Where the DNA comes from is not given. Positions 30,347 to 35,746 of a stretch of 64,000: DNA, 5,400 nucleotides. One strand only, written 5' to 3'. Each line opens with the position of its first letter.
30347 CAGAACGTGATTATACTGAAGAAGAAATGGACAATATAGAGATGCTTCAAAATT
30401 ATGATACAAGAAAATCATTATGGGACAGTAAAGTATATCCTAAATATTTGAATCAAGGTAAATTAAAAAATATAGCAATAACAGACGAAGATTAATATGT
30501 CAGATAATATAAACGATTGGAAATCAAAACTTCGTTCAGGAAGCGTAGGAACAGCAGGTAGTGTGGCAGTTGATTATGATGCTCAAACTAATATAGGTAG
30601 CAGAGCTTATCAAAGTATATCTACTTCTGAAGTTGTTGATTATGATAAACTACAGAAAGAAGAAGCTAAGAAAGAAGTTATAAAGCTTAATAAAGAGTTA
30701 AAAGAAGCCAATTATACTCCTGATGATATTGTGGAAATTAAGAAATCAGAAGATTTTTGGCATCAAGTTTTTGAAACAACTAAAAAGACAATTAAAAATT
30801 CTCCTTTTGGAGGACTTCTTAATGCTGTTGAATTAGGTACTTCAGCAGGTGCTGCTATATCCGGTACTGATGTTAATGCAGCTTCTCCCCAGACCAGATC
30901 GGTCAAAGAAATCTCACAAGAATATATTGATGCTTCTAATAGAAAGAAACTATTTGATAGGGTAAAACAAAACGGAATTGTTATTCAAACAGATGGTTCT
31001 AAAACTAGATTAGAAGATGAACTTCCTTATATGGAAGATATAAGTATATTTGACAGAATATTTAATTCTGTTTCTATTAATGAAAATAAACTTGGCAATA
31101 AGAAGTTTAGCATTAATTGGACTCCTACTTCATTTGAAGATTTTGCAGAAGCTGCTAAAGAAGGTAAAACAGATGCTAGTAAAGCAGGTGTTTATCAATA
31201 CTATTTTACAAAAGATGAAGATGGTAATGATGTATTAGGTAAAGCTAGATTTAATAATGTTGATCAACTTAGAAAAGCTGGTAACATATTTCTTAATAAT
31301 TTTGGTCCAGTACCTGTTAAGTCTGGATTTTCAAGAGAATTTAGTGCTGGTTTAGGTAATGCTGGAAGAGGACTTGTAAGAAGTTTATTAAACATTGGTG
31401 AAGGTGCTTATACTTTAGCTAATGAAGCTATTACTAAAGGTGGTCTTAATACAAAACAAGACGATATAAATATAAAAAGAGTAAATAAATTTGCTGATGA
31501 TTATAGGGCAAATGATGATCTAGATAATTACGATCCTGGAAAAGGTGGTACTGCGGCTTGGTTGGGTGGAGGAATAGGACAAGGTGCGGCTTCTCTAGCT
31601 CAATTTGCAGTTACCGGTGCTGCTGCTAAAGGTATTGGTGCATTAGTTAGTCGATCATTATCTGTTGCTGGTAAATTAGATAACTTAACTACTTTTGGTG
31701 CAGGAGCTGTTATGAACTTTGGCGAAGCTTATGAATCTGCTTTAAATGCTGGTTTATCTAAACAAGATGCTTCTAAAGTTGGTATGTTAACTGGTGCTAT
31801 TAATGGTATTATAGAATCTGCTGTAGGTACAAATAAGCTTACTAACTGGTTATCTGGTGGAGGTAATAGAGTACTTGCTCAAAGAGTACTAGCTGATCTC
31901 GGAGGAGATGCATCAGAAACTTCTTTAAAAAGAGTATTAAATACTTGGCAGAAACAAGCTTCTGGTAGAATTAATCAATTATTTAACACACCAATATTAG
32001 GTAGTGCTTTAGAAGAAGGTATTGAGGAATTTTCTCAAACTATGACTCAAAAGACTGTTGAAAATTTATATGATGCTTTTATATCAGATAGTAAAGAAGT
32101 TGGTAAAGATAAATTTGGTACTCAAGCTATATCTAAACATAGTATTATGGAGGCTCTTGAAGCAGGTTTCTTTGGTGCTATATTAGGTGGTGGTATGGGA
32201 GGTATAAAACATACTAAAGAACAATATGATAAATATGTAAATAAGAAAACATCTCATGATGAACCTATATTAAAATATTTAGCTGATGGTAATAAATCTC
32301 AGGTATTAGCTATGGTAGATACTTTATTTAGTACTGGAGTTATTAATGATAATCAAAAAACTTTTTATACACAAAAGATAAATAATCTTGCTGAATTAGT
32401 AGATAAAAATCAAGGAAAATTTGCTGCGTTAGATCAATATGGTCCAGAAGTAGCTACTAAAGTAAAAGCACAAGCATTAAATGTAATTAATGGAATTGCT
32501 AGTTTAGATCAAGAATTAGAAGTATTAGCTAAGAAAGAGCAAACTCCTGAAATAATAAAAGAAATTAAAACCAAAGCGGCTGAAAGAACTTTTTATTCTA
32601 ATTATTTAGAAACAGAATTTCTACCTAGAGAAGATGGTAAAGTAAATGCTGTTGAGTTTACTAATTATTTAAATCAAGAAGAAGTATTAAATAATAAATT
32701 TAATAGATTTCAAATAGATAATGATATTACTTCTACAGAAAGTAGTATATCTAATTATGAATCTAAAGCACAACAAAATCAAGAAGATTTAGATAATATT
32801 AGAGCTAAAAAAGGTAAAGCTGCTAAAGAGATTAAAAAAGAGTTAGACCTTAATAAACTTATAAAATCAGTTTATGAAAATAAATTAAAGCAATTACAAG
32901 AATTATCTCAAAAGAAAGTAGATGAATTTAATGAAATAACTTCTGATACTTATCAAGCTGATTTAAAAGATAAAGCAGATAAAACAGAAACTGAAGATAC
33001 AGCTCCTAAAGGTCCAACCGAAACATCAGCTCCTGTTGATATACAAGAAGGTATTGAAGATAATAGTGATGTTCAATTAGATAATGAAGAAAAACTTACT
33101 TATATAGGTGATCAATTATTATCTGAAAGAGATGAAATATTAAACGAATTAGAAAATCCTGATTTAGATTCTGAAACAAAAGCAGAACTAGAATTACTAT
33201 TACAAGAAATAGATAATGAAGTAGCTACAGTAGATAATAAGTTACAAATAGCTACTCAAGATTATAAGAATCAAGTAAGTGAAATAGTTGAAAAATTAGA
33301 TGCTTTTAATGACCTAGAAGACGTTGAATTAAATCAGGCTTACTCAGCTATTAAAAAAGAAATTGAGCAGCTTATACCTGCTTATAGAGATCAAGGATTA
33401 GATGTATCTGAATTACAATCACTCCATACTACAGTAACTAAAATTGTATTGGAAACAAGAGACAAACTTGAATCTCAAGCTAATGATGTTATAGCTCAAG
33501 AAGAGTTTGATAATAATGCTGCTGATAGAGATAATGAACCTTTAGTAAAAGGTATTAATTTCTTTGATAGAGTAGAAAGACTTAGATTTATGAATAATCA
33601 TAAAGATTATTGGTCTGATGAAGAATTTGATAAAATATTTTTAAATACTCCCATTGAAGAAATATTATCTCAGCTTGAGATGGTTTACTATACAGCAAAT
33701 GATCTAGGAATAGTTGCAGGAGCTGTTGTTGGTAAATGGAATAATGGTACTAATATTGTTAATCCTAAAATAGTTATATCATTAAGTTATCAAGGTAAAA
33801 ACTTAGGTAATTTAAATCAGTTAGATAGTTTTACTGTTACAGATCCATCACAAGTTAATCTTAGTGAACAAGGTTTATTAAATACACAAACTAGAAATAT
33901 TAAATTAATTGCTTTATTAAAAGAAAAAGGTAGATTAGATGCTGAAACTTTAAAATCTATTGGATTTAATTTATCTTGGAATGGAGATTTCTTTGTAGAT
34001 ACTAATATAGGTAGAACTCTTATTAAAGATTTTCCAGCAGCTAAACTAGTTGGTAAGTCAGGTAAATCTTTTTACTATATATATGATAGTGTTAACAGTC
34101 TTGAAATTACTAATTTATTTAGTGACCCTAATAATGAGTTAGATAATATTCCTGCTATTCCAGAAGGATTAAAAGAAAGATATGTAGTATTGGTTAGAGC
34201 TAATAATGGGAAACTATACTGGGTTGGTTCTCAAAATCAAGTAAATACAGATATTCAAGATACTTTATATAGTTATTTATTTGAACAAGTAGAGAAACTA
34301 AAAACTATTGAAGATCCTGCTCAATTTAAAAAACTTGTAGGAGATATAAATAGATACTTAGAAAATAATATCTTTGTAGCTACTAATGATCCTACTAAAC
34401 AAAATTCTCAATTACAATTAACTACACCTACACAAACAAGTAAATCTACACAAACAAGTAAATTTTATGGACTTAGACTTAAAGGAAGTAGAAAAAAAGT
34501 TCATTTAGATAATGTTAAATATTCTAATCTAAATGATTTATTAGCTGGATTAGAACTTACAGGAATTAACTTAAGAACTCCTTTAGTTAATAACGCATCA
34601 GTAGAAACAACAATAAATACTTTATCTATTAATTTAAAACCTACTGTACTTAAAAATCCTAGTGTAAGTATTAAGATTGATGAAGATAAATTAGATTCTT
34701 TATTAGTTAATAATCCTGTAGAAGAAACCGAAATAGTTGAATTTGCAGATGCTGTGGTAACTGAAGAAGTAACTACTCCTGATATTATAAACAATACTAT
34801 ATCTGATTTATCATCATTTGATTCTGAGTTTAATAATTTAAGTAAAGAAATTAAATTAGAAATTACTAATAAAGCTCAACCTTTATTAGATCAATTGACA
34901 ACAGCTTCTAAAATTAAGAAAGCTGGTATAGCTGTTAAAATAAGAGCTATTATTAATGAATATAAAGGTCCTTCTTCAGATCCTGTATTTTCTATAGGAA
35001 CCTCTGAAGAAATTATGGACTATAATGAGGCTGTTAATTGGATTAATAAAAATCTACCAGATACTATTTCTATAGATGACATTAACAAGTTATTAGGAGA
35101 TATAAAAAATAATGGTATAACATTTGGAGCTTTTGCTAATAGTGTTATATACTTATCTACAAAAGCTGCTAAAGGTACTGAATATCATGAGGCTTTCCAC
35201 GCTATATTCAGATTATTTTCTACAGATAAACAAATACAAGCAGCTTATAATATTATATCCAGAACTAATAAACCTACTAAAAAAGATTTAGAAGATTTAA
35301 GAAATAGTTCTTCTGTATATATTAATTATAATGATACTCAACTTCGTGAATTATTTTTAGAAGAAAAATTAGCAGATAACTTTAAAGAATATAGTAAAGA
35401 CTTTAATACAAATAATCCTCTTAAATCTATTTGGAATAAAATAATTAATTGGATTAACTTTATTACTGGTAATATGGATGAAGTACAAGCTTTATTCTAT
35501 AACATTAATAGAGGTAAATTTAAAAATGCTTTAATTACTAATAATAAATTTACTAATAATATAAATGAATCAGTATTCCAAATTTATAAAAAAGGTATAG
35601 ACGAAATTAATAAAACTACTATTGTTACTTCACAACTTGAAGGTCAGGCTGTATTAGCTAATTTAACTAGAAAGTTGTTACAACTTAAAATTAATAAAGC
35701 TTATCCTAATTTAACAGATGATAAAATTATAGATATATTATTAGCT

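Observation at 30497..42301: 3934-codon ORF with a beta-prime-like 'ADFDID' double-psi beta-barrel: candidate virion-packaged single-chain RNA polymerase fused to a zincin-like module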

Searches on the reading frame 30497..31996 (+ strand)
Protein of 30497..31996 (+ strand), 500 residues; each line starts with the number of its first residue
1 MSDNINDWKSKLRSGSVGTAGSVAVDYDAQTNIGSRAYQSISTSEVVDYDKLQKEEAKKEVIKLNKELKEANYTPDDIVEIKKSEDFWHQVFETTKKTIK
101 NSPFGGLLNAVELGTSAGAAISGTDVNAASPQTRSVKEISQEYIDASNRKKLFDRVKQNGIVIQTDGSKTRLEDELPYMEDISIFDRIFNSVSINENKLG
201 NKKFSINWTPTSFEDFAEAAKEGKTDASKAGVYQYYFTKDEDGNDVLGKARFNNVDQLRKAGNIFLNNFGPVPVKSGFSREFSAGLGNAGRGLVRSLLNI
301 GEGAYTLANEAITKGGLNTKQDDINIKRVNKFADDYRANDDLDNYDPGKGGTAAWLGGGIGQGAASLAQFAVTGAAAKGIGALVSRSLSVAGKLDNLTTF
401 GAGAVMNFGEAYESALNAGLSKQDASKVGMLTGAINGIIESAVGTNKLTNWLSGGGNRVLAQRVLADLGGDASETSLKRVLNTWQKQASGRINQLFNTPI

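Call 26: search_protein_families(library=pfam, proteins=[window:30497-31996:+], max_evalue=1)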
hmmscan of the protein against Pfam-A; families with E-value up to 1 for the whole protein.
window:30497-31996:+ (500 aa): 1 family
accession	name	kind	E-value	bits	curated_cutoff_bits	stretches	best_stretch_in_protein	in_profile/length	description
PF16494.10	Na_Ca_ex_C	-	0.012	16.5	25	0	34-71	46-83/137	C-terminal extension of sodium/calcium exchanger domain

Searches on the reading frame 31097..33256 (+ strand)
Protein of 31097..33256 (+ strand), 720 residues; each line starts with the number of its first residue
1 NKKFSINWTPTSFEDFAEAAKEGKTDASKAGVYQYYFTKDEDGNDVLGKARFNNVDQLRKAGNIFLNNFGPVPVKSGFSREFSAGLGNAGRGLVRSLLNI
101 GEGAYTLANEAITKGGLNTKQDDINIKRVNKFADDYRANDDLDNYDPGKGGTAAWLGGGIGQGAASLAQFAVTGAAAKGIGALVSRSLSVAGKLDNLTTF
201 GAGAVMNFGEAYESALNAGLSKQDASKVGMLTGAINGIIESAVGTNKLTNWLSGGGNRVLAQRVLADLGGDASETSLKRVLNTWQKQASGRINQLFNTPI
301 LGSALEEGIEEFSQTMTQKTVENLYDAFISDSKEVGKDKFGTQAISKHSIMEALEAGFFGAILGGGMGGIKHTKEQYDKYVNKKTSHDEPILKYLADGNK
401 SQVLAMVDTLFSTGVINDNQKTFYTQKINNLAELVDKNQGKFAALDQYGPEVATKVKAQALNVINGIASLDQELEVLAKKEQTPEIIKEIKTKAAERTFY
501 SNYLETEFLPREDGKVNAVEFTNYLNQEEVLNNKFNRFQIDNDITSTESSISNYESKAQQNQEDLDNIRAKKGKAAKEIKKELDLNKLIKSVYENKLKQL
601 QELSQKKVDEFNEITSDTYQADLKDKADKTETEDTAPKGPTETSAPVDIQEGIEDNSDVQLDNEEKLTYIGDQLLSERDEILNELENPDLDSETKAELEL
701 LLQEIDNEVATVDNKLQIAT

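Call 116: predict_structure(alignment_id=A4)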
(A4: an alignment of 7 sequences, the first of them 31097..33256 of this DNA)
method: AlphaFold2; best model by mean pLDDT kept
length: 720 residues; sequences in the alignment: 7
mean_pLDDT: 50.4   pTM: 0.34
mean pLDDT of the five models: 50.4, 50.1, 46.0, 46.0, 45.3
residues with pLDDT >= 90: 8; 70-90: 166; 50-70: 115; < 50: 431
segments of 3 or more residues with pLDDT < 50: 1-18, 23-32, 41-43, 57-207, 209-213, 218-224, 230-391, 409-420, 614-661
pLDDT, mean of each block of 10 residues (from residue 1): 27 47 45 49 49 51 36 31 33 38 40 35 40 38 31 30 29 30 28 28 43 49 49 46 36 33 35 36 34 28 33 41 42 38 32 29 28 33 35 60 58 42 59 69 72 70 69 66 67 80 81 75 60 75 80 80 78 62 75 79 75 48 43 32 27 27 67 88 88 86 87 70
secondary structure, 60 per line:
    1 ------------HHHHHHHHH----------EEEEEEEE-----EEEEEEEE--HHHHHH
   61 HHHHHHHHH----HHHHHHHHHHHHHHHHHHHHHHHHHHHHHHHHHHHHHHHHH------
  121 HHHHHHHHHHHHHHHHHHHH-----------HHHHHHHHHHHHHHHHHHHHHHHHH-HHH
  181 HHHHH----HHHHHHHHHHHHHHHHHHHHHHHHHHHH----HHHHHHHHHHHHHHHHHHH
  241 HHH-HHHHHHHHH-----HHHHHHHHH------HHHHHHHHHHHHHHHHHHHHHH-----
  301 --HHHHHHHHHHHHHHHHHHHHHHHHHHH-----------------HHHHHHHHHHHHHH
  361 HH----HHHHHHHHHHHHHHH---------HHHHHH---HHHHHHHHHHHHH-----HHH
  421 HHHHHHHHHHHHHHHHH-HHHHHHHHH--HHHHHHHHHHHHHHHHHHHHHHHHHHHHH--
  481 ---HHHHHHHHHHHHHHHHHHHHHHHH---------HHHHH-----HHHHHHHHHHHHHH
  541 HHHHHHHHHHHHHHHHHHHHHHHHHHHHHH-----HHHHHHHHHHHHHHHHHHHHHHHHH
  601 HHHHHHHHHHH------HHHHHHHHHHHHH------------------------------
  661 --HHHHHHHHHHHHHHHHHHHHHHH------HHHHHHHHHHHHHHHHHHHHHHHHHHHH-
elements in order (helices of 4 or more, strands of 3 or more residues): H13-21 E32-39 E45-52 H55-69 H74-114 H121-140 H152-176 H178-185 H190-217 H222-243 H245-253 H259-267 H274-295 H303-329 H347-362 H367-381 H391-396 H400-412 H418-437 H439-447 H450-478 H484-507 H517-521 H527-570 H576-611 H618-630 H663-685 H692-719

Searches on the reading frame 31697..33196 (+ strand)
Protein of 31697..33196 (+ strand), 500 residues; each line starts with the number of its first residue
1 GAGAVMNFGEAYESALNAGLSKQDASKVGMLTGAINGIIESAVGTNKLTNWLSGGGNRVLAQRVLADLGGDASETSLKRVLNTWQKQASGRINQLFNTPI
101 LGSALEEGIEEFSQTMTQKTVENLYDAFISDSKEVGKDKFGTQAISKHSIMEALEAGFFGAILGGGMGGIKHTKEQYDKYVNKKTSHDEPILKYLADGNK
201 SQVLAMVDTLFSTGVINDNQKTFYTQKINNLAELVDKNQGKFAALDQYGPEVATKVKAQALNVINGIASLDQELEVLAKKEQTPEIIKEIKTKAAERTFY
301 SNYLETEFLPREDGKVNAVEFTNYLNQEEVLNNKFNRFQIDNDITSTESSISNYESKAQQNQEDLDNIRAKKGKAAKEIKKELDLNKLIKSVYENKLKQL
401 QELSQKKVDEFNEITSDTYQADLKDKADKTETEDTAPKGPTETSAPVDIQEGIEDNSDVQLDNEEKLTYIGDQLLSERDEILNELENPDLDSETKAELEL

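Call 26: search_protein_families(library=pfam, proteins=[window:31697-33196:+], max_evalue=1)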
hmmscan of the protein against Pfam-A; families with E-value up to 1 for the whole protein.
window:31697-33196:+ (500 aa): 2 families
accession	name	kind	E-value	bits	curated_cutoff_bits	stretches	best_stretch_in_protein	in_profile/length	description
PF11740.13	KfrA_N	-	0.064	14.4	26.1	1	56-117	16-74/113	Plasmid replication region DNA-binding N-term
PF16525.10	MHB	-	0.1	13.3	27.4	1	321-370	19-67/77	Haemophore, haem-binding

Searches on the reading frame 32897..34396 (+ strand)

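Call 26: search_protein_families(library=pfam, proteins=[window:32897-34396:+], max_evalue=1)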
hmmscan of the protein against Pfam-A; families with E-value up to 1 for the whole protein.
window:32897-34396:+ (500 aa): 2 families
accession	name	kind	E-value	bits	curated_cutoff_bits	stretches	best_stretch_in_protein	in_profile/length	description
PF24850.1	CC_BshC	-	0.14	12.5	27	1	76-134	28-89/159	Bacillithiol biosynthesis BshC, C-terminal coiled-coil domain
PF07295.17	DUF1451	-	0.59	10.7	26.1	0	114-197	5-92/146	Zinc-ribbon containing domain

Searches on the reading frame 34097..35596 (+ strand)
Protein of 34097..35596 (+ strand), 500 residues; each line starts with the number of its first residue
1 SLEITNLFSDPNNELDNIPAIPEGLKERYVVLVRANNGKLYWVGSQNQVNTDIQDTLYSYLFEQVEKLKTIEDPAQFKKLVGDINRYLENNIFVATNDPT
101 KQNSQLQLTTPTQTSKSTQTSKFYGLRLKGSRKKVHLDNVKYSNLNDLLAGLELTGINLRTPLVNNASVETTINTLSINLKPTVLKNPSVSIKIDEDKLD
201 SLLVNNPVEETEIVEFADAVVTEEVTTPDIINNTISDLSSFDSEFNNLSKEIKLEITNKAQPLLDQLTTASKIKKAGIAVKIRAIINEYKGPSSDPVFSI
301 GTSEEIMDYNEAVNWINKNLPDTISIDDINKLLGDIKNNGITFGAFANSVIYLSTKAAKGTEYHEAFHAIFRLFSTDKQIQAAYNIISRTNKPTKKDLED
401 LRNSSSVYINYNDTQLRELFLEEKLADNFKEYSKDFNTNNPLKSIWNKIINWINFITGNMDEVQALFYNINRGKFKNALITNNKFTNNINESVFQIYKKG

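Call 26: search_protein_families(library=pfam, proteins=[window:34097-35596:+], max_evalue=1)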
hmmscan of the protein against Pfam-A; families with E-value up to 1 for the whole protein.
window:34097-35596:+ (500 aa): 1 family
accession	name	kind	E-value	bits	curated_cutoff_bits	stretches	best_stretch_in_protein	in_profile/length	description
PF15952.10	ESM4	-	0.075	13.9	27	0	367-430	34-90/173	Enhancer of split M4 family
